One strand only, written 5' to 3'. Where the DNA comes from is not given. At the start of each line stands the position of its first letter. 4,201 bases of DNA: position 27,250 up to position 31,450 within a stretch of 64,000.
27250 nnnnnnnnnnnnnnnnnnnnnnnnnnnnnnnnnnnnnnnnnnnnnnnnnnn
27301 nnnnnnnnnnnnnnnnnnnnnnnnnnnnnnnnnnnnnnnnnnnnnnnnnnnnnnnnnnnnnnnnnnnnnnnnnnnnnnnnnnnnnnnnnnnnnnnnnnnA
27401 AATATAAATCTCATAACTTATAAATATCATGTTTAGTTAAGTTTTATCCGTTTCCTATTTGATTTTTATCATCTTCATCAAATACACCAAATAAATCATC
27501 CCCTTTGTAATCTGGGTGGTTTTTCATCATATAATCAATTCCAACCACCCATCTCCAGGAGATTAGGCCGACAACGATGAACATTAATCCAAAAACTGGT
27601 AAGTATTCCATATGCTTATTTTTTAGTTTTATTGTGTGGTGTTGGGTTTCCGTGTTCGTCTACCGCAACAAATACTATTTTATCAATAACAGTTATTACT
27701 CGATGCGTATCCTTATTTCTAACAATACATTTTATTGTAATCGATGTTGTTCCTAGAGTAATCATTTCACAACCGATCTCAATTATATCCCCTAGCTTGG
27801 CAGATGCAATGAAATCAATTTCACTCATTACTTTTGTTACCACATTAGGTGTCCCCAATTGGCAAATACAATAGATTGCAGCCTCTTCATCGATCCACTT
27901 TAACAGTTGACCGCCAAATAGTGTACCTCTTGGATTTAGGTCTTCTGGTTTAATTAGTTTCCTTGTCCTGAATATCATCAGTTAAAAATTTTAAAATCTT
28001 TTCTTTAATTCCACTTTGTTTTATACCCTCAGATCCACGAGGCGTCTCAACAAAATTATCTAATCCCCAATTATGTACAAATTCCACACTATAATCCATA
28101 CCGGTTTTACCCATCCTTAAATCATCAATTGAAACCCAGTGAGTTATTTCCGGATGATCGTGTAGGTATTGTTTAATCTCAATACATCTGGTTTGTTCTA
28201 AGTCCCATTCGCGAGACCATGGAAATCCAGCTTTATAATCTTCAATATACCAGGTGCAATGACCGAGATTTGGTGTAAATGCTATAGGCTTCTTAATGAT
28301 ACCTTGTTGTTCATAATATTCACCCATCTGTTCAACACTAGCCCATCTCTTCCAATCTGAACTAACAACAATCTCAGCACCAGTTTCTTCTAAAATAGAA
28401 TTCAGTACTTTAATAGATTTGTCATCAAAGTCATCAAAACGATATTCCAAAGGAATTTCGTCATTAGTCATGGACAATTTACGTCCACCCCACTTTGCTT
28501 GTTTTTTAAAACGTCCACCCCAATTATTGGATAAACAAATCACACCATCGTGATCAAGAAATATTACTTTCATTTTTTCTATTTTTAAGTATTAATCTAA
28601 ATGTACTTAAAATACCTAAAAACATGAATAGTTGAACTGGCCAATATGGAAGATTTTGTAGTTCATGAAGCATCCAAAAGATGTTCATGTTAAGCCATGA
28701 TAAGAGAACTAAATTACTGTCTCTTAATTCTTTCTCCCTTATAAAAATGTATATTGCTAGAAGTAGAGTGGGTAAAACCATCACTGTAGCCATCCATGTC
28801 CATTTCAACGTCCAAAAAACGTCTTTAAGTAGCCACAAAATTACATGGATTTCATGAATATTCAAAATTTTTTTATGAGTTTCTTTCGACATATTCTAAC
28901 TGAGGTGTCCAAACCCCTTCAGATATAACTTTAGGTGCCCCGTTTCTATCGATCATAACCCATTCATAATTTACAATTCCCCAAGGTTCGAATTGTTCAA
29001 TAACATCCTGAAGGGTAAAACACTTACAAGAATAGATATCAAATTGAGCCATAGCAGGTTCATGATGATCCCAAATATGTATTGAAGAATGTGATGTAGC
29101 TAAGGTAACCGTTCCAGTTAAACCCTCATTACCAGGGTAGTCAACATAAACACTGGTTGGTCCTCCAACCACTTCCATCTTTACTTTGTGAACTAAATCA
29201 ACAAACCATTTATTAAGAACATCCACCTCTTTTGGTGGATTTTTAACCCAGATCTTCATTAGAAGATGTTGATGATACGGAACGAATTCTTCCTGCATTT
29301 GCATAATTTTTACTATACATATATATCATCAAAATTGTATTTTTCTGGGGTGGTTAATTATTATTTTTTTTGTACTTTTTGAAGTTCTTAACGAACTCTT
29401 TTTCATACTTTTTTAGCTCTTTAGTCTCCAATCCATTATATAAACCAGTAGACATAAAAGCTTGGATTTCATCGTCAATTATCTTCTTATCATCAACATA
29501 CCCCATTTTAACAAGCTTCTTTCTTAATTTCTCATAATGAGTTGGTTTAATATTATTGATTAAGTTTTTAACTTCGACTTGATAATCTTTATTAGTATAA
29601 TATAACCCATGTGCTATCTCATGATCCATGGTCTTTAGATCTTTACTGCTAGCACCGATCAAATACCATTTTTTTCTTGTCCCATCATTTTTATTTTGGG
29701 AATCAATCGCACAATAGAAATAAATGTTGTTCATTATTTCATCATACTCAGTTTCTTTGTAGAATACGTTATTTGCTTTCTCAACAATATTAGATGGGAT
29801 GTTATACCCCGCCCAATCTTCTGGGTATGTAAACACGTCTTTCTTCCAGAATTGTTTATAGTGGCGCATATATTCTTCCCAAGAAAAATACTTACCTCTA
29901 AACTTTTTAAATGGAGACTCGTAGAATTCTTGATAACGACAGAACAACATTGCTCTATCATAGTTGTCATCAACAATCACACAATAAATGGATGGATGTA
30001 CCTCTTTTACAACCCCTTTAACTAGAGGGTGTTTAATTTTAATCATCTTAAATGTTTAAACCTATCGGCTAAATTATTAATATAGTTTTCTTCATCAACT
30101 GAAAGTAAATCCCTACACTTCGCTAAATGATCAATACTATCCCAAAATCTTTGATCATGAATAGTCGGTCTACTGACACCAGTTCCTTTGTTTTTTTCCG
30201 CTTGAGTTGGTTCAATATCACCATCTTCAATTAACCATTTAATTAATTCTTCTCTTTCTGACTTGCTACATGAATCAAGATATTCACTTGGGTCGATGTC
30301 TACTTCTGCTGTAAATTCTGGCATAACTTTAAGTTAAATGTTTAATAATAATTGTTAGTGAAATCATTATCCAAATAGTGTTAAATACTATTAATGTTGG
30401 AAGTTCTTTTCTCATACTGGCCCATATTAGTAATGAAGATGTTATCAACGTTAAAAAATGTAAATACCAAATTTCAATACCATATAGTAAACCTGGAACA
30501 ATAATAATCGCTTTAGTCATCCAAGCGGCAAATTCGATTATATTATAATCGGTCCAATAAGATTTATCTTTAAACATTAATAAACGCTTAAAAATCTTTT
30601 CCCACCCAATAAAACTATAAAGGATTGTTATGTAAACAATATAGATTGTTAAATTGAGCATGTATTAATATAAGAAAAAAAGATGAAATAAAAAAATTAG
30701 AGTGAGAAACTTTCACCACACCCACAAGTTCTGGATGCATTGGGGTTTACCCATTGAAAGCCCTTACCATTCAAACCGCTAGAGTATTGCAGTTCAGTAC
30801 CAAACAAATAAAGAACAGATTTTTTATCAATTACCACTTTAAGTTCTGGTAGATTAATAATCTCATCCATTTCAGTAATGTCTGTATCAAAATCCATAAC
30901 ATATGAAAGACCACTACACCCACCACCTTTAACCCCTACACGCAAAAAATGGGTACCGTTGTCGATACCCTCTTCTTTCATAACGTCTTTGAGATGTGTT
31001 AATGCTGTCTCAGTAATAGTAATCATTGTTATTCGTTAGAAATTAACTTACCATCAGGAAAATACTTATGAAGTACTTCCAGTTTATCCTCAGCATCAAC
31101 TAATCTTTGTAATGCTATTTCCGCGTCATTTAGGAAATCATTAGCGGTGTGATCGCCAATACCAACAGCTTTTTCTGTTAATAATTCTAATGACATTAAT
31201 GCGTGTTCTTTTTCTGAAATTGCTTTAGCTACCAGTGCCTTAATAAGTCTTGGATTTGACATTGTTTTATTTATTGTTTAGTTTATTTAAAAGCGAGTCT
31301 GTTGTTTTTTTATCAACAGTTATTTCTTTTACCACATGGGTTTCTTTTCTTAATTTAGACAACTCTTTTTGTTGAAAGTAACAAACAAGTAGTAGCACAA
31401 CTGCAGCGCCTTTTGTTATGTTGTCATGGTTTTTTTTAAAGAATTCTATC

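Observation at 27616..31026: Block of metabolic auxiliary genes: acyl-CoA thioesterase, HAD hydrolase, AdoMetDC-like decarboxylase, IscA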

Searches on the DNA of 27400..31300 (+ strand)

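Call 5: search_dna_similar(query=window:27400-31300:+, collection=phages, mode=near, max_rows=20)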
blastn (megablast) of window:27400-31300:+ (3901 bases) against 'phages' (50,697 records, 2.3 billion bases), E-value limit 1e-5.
No match.
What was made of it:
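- Tried and rejected: Near-identical DNA in deposited phages: none (call 5).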

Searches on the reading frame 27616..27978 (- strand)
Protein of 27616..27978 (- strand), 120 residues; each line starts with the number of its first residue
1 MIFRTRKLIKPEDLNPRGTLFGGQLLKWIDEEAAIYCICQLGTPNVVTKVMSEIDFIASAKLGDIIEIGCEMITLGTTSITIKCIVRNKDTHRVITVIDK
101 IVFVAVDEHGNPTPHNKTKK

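Call 3: search_protein_families(library=pfam, proteins=[window:27616-27978:-], max_evalue=0.1)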
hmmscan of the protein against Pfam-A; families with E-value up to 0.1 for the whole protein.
window:27616-27978:- (120 aa): 3 families
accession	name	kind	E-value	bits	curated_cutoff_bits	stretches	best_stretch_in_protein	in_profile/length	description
PF03061.28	4HBT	-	1.1e-16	61.4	20.6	1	18-93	2-77/79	Thioesterase superfamily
PF22468.2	ACT_9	-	0.026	14.7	27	1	68-99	27-58/61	ACT domain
PF13279.12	4HBT_2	-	0.03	15.2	25.5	1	52-108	51-108/122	Thioesterase-like superfamily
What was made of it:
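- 27616..27978 (-): Hotdog-fold acyl-CoA thioesterase of the YciA/ACOT type, 120 aa. Variable accessory gene. PF03061, E 1.1e-16 (call 3).
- Checked: Thioesterase, 27616-27978, 120 aa: PF03061 4HBT, E 1.1e-16, 61.4 bits against a cut-off of 20.6 (call 3).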

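Call 4: search_protein_families(library=phrogs, proteins=[window:27616-27978:-], max_evalue=0.01)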
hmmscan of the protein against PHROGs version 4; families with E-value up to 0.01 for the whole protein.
window:27616-27978:- (120 aa): 1 family
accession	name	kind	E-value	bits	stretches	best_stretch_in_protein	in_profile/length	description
phrog_18230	-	unknown function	1.1e-37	129.9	1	3-118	3-123/127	-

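Call 6: search_protein_families(library=ncbifam, proteins=[window:27616-27978:-], max_evalue=0.01)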
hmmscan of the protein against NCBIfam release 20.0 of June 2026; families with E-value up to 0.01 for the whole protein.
window:27616-27978:- (120 aa): 7 families
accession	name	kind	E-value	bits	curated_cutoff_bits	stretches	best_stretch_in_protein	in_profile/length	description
NF007970.0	PRK10694.1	equivalog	3.1e-08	33.6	162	1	6-113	15-127/133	acyl-CoA thioester hydrolase YciA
TIGR00051.1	TIGR00051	subfamily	0.00061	20.1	68.7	1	50-104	52-106/117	YbgC/FadM family acyl-CoA thioesterase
TIGR02799.1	thio_ybgC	equivalog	0.00076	19.8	141.35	1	52-111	58-115/126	tol-pal system-associated acyl-CoA thioesterase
TIGR00369.1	unchar_dom_1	domain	0.0011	19.1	36.6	1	10-91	25-105/117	hotdog fold thioesterase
NF008065.0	PRK10800.1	equivalog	0.0022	18.2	185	1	53-108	63-116/134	tol-pal system-associated acyl-CoA thioesterase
TIGR02286.1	PaaD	equivalog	0.0033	17.6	118.9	1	9-96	22-105/114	hydroxyphenylacetyl-CoA thioesterase PaaI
NF052388.1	Lys_ferment_KAL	equivalog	0.0036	17.6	160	1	49-87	49-87/120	3-aminobutyryl-CoA ammonia lyase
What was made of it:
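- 27616..27978 (-): The YciA equivalog scores only 33.6 bits against a cut-off of 162 (call 6).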

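Call 11: search_dna_similar(query=window:27616-27978:-, collection=phages, mode=protein, max_rows=25, max_evalue=0.001)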
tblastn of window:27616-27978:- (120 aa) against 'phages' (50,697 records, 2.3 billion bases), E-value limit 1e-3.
Records with a match: 11; places in all: 11; records where one place covers at least 80% of the query: 11.
Best place of each record, by identity: <60% 11.
By first word of the organism name: Xanthomonas 2; Stenotrophomonas 2; Flavobacterium 2; Staphylococcus 2; Listeria 2; uncultured 1.
By host as written in the record: Flavobacterium sp. LMO8 2; Listeria monocytogenes 2; Xanthomonas citri 1; Xanthomonas oryzae pv. oryzae 1; Stenotrophomonas maltophilia SRM01 1; Stenotrophomonas maltophilia 1; - 1; Staphylococcus aureus 23EV612 1; and 1 more.
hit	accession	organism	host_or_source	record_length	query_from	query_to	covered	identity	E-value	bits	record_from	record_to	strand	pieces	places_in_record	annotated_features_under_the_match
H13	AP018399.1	Xanthomonas phage XacN1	Xanthomonas citri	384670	1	119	99%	59.7%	1e-43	156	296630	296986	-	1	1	acyl-CoA thioesterase | predicted ORF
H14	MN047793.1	Xanthomonas phage Xoo-sp13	Xanthomonas oryzae pv. oryzae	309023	1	118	98%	58.5%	4e-39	143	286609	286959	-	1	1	acyl-CoA thioesterase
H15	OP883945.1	Stenotrophomonas phage CM1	Stenotrophomonas maltophilia SRM01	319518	1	115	96%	57.8%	1e-38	142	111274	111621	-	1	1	record has no annotation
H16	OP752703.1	Stenotrophomonas phage RAS14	Stenotrophomonas maltophilia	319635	1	115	96%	57.8%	1e-38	142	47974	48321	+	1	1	cytosolic long-chain acyl-CoA thioester hydrolase family protein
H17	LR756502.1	uncultured phage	metagenomic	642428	9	114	88%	40.4%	7e-14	72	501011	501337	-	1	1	record has no annotation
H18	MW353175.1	Flavobacterium phage vB_FspM_immuto_2-6A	Flavobacterium sp. LMO8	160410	9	114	88%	35.8%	2e-13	70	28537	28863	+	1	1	hydrolase/thioesterase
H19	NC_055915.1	Flavobacterium phage vB_FspM_immuto_2-6A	Flavobacterium sp. LMO8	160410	9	114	88%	35.8%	2e-13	70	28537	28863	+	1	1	hydrolase/thioesterase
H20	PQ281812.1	Staphylococcus phage phiSabovST1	Staphylococcus aureus 23EV612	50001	3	112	92%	31.9%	5e-9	58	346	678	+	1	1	hypothetical protein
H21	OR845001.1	Staphylococcus phage SA 1306 Kay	Staphylococcus aureus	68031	3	112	92%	31.9%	5e-9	58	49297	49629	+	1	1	record has no annotation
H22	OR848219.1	Listeria phage LM 4-14-1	Listeria monocytogenes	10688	1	110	92%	29.2%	6e-4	43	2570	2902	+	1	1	record has no annotation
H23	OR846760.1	Listeria phage LM 4-11-1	Listeria monocytogenes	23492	1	110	92%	29.2%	6e-4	43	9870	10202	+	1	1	record has no annotation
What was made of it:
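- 27616..27978 (-): Homologs at 58-60% identity occur in jumbo phages XacN1, Xoo-sp13, CM1 and RAS14 (call 11).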

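Call 45: get_annotated_region(hit=H13, flank=5000)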
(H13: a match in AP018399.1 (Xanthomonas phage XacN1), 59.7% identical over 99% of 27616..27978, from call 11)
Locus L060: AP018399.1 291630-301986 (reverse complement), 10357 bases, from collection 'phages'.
description: Xanthomonas phage XacN1 DNA, complete genome.
organism: Xanthomonas phage XacN1 (NCBI taxid 2042251)
taxonomy: Viruses; Duplodnaviria; Heunggongvirae; Uroviricota; Caudoviricetes
host: Xanthomonas citri; source: -; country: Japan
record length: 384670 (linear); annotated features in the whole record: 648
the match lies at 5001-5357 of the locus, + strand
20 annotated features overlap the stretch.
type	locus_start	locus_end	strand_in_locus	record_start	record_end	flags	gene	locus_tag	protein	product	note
CDS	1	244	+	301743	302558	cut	-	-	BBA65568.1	DUF4343 domain containing protein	ORF420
CDS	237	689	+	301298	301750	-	-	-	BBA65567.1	hypothetical protein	ORF419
CDS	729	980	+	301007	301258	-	-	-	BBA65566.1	hypothetical protein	ORF418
CDS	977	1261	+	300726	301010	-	-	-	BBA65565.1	predicted ORF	ORF417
CDS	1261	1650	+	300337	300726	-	-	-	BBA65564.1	predicted ORF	ORF416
CDS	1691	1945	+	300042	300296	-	-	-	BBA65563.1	hypothetical protein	ORF415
CDS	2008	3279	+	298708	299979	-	-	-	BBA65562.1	poly (ADP-ribose) polymerase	ORF414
CDS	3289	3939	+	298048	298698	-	-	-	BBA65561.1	von Willebrand factor type A domain containing protein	ORF413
CDS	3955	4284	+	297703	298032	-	-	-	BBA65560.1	hypothetical protein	ORF412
CDS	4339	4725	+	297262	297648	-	-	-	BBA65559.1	predicted ORF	ORF411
CDS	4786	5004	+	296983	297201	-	-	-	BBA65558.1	predicted ORF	ORF410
CDS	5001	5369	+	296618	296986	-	-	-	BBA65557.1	acyl-CoA thioesterase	ORF409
CDS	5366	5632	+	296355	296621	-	-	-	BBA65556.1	predicted ORF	ORF408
CDS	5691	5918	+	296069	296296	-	-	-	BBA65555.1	predicted ORF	ORF407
CDS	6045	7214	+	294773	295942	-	-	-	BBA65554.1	ATPase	ORF406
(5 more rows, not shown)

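Call 73: search_solved_structures(query=window:27616-27978:-, max_evalue=0.01, show_alignments=2)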
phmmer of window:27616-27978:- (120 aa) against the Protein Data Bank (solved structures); distinct sequences matched with E-value up to 0.01: 25.
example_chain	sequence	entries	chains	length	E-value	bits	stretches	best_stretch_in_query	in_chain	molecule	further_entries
2gvh_A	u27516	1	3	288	1.2e-14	57.8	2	7-84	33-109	AGR_L_2016p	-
1vpm_A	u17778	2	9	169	1.5e-13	54.3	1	5-115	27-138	acyl-CoA hydrolase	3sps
3b7k_A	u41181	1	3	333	7.7e-12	48.7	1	8-106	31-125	Acyl-coenzyme A thioesterase 12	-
4mob_A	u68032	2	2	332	8.1e-12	48.7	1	8-106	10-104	Acyl-coenzyme A thioesterase 12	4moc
5egl_A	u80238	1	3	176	3.8e-11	46.5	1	6-113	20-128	Acyl CoA Hydrolase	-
4ncp_A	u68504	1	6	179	4e-11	46.4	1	6-113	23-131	Uncharacterized protein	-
5hz4_A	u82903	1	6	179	1.5e-10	44.6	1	6-113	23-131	Thioesterase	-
5egj_A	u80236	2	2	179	5.2e-10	42.8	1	6-113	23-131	Acyl CoA Hydrolase | Thioesterase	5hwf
5egk_A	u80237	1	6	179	5.4e-10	42.8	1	6-113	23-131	Acyl CoA Hydrolase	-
2eis_A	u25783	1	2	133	7e-10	42.4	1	9-114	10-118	Hypothetical protein TTHB207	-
4zv3_A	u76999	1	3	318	1.2e-09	41.6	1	7-87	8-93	Cytosolic acyl coenzyme A thioester hydrolase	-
6vfy_D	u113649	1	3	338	1.5e-09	41.3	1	7-87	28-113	Cytosolic acyl coenzyme A thioester hydrolase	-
3d6l_A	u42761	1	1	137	6.3e-09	39.3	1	8-113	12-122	Putative hydrolase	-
1y7u_A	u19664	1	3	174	2.7e-07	34.1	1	2-115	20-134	Acyl-CoA hydrolase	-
1yli_A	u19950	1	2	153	5.9e-07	33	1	5-111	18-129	Putative acyl-CoA thioester hydrolase HI0827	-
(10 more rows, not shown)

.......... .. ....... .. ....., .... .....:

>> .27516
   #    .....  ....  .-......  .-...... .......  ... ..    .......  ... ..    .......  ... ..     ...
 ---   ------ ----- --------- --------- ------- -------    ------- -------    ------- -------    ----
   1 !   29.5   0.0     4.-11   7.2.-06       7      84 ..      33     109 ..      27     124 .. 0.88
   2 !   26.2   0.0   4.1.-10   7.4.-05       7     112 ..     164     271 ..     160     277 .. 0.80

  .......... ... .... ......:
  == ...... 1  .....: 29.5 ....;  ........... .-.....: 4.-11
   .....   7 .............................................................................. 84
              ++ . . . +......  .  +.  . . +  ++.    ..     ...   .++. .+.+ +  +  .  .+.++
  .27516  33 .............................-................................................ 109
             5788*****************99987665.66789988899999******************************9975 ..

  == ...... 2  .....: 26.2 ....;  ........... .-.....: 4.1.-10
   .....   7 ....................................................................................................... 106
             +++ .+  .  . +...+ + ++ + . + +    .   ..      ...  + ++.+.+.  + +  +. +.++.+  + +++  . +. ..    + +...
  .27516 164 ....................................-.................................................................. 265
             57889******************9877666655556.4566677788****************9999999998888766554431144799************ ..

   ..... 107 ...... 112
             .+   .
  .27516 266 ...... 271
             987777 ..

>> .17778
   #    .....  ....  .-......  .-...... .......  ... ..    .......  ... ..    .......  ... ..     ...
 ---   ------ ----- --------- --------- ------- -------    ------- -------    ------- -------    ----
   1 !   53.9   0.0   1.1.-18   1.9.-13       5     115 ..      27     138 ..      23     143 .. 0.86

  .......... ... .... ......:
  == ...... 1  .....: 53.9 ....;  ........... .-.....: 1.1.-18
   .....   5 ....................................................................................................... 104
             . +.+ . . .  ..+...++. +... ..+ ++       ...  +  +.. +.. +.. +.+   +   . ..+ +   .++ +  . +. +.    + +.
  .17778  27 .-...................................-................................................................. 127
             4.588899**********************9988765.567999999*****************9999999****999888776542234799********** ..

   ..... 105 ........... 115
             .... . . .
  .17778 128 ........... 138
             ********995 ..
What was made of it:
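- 27616..27978 (-): Solved relatives are acyl-CoA hydrolases (call 73).
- Checked: Best solved relatives are acyl-CoA hydrolases 1vpm, ACOT12 and YciA HI0827 (call 73).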

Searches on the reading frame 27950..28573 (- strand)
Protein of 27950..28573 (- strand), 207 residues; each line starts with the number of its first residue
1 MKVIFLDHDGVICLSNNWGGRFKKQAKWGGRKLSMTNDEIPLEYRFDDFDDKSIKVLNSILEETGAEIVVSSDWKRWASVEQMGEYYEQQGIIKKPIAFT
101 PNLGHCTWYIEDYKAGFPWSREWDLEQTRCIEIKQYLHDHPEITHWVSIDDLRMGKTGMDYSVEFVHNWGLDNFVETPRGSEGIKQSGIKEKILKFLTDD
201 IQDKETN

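Call 3: search_protein_families(library=pfam, proteins=[window:27950-28573:-], max_evalue=0.1)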
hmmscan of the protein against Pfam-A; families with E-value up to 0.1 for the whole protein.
window:27950-28573:- (207 aa): 1 family
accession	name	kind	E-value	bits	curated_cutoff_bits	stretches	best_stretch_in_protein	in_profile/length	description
PF18143.6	HAD_SAK_2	-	3.6e-19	69.9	27.5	1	3-164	1-124/139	HAD domain in Swiss Army Knife RNA repair proteins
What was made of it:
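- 27950..28573 (-): Standalone 'Swiss-army-knife' HAD phosphatase, 207 aa. Predicted RNA-end or nucleotide phosphatase. PF18143, E 3.6e-19 (call 3).
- Checked: HAD, 27950-28573, 207 aa: PF18143 HAD_SAK_2, E 3.6e-19, 69.9 bits against 27.5 (call 3).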

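Call 4: search_protein_families(library=phrogs, proteins=[window:27950-28573:-], max_evalue=0.01)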
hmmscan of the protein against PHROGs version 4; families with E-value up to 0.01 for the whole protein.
window:27950-28573:- (207 aa): 1 family
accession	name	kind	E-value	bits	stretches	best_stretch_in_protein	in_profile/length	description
phrog_1818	-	unknown function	1.6e-12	48.4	1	1-154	5-122/161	-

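Call 6: search_protein_families(library=ncbifam, proteins=[window:27950-28573:-], max_evalue=0.01)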
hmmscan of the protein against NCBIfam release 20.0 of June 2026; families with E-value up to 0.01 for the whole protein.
window:27950-28573:- (207 aa): 0 families

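Call 70: search_solved_structures(query=window:27950-28573:-, max_evalue=1, show_alignments=2)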
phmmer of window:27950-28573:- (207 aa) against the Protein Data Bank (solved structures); distinct sequences matched with E-value up to 1: 0.
